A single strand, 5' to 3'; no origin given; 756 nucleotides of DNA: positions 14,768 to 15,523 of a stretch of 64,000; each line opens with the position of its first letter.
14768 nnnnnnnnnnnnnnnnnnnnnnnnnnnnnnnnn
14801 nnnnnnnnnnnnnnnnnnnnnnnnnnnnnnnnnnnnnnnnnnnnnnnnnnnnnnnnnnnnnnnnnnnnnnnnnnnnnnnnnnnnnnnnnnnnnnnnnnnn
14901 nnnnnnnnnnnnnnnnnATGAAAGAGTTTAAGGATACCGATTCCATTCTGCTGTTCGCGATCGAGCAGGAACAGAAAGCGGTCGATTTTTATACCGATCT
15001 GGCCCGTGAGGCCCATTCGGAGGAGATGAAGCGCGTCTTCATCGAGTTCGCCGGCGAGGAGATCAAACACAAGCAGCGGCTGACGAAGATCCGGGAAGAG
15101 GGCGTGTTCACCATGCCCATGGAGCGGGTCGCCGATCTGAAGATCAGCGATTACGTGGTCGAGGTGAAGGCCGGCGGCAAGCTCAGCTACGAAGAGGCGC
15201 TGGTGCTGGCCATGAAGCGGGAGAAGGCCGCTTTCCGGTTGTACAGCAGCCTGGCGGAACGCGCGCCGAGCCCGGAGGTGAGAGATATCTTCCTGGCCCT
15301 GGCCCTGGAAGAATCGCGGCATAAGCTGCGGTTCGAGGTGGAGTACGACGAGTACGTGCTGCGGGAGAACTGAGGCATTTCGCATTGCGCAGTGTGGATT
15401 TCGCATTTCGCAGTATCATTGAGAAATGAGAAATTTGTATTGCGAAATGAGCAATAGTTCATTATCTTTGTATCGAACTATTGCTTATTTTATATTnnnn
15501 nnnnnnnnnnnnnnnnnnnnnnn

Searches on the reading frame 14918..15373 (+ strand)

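Call 64: search_protein_families(library=pfam, proteins=[window:14918-15373:+], max_evalue=0.00001)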
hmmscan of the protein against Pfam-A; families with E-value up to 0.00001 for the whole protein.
window:14918-15373:+ (151 aa): 1 family
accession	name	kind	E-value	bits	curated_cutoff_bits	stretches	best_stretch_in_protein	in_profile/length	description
PF02915.23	Rubrerythrin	-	9.8e-16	58.8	22.8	2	93-145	1-55/137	Rubrerythrin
